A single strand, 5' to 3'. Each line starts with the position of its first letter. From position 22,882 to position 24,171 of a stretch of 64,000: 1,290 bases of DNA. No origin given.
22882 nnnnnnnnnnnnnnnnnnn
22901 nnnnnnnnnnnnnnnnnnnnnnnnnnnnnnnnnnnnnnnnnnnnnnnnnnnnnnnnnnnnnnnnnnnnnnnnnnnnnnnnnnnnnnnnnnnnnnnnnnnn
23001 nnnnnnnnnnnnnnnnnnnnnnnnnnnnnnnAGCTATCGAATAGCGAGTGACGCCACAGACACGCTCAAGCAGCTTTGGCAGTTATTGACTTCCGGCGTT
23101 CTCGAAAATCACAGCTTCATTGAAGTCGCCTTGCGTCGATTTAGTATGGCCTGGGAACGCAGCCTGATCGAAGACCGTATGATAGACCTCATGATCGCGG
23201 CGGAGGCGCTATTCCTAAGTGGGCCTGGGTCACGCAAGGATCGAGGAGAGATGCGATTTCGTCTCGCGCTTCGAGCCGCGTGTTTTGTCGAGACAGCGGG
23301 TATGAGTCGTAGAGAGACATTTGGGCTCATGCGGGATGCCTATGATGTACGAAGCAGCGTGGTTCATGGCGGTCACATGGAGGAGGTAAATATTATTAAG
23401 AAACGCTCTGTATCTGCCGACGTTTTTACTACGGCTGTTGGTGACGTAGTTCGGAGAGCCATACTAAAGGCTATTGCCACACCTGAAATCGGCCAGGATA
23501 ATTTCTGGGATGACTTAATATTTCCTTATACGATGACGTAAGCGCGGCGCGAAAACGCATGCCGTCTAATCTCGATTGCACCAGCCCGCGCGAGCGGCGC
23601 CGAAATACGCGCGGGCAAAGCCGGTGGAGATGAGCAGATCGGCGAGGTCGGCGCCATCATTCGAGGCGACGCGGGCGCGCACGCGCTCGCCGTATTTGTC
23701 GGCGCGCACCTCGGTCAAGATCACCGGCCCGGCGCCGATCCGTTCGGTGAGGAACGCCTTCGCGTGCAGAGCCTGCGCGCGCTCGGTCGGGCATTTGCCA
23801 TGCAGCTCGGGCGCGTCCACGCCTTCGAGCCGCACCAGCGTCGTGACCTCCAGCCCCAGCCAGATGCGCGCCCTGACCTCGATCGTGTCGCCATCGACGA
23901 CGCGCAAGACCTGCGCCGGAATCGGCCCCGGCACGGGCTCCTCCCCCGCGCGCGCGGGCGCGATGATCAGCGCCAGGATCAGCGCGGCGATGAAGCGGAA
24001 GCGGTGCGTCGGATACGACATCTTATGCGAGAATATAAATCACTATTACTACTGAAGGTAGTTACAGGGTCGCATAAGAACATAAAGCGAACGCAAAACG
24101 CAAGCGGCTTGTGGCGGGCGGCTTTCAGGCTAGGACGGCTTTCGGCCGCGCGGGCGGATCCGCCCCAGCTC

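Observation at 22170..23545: Lower-GC islet encoding a 366-aa protein with a C-terminal HEPN-like Rx4H motif (candidate RNase/abortive-infection-type effector)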

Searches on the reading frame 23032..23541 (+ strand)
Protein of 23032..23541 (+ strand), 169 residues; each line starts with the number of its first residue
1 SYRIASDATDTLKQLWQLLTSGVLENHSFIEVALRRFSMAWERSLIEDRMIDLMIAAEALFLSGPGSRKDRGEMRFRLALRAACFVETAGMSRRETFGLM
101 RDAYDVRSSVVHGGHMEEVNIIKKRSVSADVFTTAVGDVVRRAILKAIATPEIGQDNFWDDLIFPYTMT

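Call 42: predict_structure(alignment_id=A3)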
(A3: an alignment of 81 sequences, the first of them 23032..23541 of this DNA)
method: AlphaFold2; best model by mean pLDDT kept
length: 169 residues; sequences in the alignment: 81
mean_pLDDT: 90.6   pTM: 0.86
mean pLDDT of the five models: 90.6, 90.0, 89.6, 89.1, 88.9
residues with pLDDT >= 90: 132; 70-90: 24; 50-70: 12; < 50: 1
segments of 3 or more residues with pLDDT < 50: none
pLDDT, mean of each block of 10 residues (from residue 1): 73 91 93 98 97 98 78 90 94 96 96 86 80 96 96 93 85
secondary structure, 60 per line:
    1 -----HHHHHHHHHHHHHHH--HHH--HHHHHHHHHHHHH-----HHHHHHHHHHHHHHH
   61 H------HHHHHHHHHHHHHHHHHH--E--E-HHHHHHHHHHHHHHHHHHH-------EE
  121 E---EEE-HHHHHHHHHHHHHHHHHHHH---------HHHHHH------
elements in order: H6-20 H28-40 H46-61 H68-85 H93-111 E119-121 E125-127 H129-148 H158-163

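Call 47: fold_search(model_id=the predicted structure, library=pdb)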
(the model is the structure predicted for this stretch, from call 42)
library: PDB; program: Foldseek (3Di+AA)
matches with E <= 10: 132; with E <= 0.001: 0
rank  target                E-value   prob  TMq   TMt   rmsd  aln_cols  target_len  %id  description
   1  2hsb                  5.7e-01  0.66  0.36  0.45   7.7       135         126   21  Crystal structure of a hepn domain containing protein (af_0298) from archaeoglobus fulgidus at 1.95 A resolution (released 2006-08-15)
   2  1r0d_B                1.4e+00  0.06  0.16  0.14  18.4       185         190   12  HIP1R THATCH DOMAIN CORE (released 2004-07-06)
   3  8cq6_C                1.8e+00  0.10  0.22  0.12  18.6       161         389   14  Bifunctional cyclohexadienyl dehydratase/chorismate mutase from Duganella sacchari (released 2023-08-30)
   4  2p1a_A                1.9e+00  0.12  0.23  0.26  12.2       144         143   16  Crystal structure of a putative metal-binding protein (bce_2162) from bacillus cereus atcc 10987 at 2.10 A resolution (released 2007-03-20)
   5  3o10_A                2.6e+00  0.20  0.30  0.36  10.6       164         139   13  Crystal structure of the HEPN domain from human sacsin (released 2011-03-30)
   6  8ucj_c                2.7e+00  0.11  0.25  0.18  11.8       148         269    8  CryoEM structure of Komagataella pastoris Cytochrome c oxidase (11 subunits) in complex with human VMAT2 (released 2024-10-09)
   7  3cex_A                2.7e+00  0.08  0.25  0.25  14.4       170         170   15  Crystal structure of the conserved protein of locus EF_3021 from Enterococcus faecalis (released 2008-05-13)
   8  5yfb_A                2.7e+00  0.04  0.15  0.06  14.4       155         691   14  Crystal structure of a new DPP III family member (released 2018-01-03)
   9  8cq6_A                2.8e+00  0.05  0.18  0.11  17.8       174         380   13  Bifunctional cyclohexadienyl dehydratase/chorismate mutase from Duganella sacchari (released 2023-08-30)
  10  1qoy                  2.8e+00  0.04  0.16  0.10  22.6       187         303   11  E.coli Hemolysin E (HlyE, ClyA, SheA) (released 2000-01-23)
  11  8cq6_B                3.0e+00  0.05  0.18  0.11  18.2       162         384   12  Bifunctional cyclohexadienyl dehydratase/chorismate mutase from Duganella sacchari (released 2023-08-30)
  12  9is4_1                3.1e+00  0.04  0.14  0.15  17.7       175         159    9  Cryo-EM structure of a TEF30-associated intermediate C2S-type PSII-LHCII supercomplex from Chlamydomonas reinhardtii (released 2025-05-21)
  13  5cwf_B                3.3e+00  0.10  0.28  0.27  13.0       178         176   12  Crystal structure of de novo designed helical repeat protein DHR8 (released 2015-12-16)
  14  5w98                  3.3e+00  0.08  0.23  0.15  12.8       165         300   19  Pyridine synthase, PbtD, from GE2270 biosynthesis (released 2017-11-22)
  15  3jd8_A                3.6e+00  0.02  0.16  0.04  18.9       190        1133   11  cryo-EM structure of the full-length human NPC1 at 4.4 angstrom (released 2016-06-01)
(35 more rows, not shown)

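Call 64: search_solved_structures(query=A4, max_evalue=10, show_alignments=3)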
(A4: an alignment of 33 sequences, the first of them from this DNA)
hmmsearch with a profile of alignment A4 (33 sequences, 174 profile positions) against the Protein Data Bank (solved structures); distinct sequences matched with E-value up to 10: 1.
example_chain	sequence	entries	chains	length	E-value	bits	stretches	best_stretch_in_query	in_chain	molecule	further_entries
9hxj_A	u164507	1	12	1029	0.38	13.5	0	6-70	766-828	Maltose/maltodextrin-binding periplasmic protein,Bacterial antiviral defense protein Ec3Ap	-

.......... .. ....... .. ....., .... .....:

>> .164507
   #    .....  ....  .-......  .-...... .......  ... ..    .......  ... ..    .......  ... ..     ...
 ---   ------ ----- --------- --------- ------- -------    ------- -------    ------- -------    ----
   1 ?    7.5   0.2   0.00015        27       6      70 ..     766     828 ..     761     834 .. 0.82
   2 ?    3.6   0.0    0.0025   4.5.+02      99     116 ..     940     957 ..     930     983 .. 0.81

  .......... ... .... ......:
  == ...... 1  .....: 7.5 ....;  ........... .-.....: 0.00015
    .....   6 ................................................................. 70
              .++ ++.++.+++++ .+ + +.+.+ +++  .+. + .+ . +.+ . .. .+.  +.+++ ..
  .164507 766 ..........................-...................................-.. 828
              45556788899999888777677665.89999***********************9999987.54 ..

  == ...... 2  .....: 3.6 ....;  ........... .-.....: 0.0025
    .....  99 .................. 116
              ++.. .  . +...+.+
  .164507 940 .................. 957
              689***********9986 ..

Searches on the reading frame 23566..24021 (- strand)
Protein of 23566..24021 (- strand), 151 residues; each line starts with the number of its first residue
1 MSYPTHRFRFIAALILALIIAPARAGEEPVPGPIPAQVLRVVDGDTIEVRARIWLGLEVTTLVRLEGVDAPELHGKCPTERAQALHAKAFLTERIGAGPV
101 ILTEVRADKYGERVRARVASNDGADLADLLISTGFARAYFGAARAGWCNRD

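Call 19: find_related_loci(query=window:23566-24021:-, collection=genome_contigs, flank=6000)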
Query window:23566-24021:- (151 aa) in genome_contigs; peptide patterns used: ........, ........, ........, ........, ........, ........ (x = any residue, [..] = any of these).
600 stretches matched a pattern (row limit reached: there are more); 167 encode a relative of the query (tblastn E <= 1e-3); the best 80 are kept; 80 distinct loci.
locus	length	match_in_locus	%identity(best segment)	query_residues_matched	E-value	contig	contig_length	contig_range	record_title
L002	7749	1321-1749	52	10-148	8e-39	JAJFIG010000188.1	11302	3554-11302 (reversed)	MAG: Rhodospirillales bacterium isolate OFTM194 OFTM194_187, whole genome shotgun sequence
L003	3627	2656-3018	56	28-149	5e-36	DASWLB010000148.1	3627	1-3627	MAG TPA_asm: Alphaproteobacteria bacterium isolate SMAG_U2937 k141_2649330, whole genome shotgun sequence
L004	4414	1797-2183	52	18-148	7e-36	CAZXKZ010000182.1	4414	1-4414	MAG TPA_asm: uncultured Bauldia sp. isolate binchicken_co179_73 genome assembly, contig: NODE_31054_length_4414_cov_3.16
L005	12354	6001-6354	57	32-149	7e-34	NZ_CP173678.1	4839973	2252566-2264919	Zavarzinia sp. CC-PAN008 chromosome, complete genome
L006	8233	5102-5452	53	32-149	4e-34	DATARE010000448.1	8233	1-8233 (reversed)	MAG TPA_asm: Micropepsaceae bacterium isolate SMAG_U5485 k141_535909, whole genome shotgun sequence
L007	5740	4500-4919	44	10-149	1e-32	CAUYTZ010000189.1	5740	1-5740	uncultured Gammaproteobacteria bacterium strain WCLP8 genome assembly, contig: WCLP8_Contig_270, whole genome shotgun se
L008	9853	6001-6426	48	10-149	1e-30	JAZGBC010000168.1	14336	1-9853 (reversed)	MAG: Kiloniellales bacterium isolate SCS1bin.6 SCS1bin.6_168, whole genome shotgun sequence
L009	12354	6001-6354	47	32-149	1e-25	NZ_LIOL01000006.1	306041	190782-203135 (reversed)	Chelatococcus sambhunathii strain DSM 18167 DSM_18167_06, whole genome shotgun sequence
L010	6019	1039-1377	29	36-144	4e-11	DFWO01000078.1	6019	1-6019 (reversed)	MAG TPA_asm: Methylococcaceae bacterium UBA4132 UBA4132_contig_61359, whole genome shotgun sequence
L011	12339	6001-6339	28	36-144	5e-11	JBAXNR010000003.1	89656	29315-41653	MAG: Methylococcales bacterium isolate ELA484 MAG484_3, whole genome shotgun sequence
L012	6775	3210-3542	34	35-139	1e-10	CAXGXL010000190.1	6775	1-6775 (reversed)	MAG TPA_asm: uncultured bacterium isolate ERR594338_concoct_180 genome assembly, contig: ERZ11848501.17295, whole genome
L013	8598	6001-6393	35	24-141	4e-10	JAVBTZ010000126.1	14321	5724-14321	MAG: Planctomycetota bacterium isolate EPI_MAG_00265 c_000012198952, whole genome shotgun sequence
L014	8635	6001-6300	36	41-148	1e-9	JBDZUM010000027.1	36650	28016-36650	MAG: Rhodospirillaceae bacterium isolate PE_seawater44 NODE_296_length_36650, whole genome shotgun sequence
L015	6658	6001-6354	35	19-139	7e-9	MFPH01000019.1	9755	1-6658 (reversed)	MAG: Candidatus Levybacteria bacterium RIFCSPLOWO2_12_FULL_37_14 rifcsplowo2_12_scaffold_16629, whole genome shotgun seq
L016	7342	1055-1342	39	38-137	8e-9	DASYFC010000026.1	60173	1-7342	MAG TPA_asm: Acidimicrobiia bacterium isolate SMAG_U5003 k141_4488737, whole genome shotgun sequence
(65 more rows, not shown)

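Call 96: search_protein_families(library=pfam, proteins=[L004:2804-3466:-, L004:2243-2689:-, L008:6993-7541:+, L008:7538-8215:-, window:23566-24021:-], max_evalue=0.001)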
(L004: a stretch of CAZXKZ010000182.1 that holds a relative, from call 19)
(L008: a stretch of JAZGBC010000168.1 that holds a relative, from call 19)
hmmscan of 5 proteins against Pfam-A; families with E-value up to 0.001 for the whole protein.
L004:2804-3466:- (220 aa): 2 families
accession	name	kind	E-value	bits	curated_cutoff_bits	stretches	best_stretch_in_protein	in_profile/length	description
PF04831.18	POPDC1-3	-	3.1e-08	34.3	28.1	1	11-214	5-135/140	POPDC1-3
PF00027.35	cNMP_binding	-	8.1e-06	26.2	27.5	1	121-192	10-87/89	Cyclic nucleotide-binding domain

L004:2243-2689:- (148 aa): 0 families

L008:6993-7541:+ (182 aa): 2 families
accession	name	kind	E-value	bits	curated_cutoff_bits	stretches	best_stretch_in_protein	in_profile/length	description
PF00034.26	Cytochrom_C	-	1.6e-09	39.4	21.3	1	68-163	2-90/90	Cytochrome c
PF13442.11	Cytochrome_CBB3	-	3.4e-09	37.3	27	1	67-159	3-68/68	Cytochrome C oxidase, cbb3-type, subunit III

L008:7538-8215:- (225 aa): 2 families
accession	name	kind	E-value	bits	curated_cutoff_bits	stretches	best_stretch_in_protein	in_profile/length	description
PF12900.13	Pyridox_ox_2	-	4.4e-46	156.8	27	1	30-172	1-139/140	Pyridoxamine 5'-phosphate oxidase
PF01243.27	PNPOx_N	-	6.8e-06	26.9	28.1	1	51-168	23-115/120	Pyridoxamine 5'-phosphate oxidase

window:23566-24021:- (151 aa): 1 family
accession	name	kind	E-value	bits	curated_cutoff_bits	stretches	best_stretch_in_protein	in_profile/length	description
PF00565.23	SNase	-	1.3e-08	35.6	21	1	63-140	2-78/107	Staphylococcal nuclease homologue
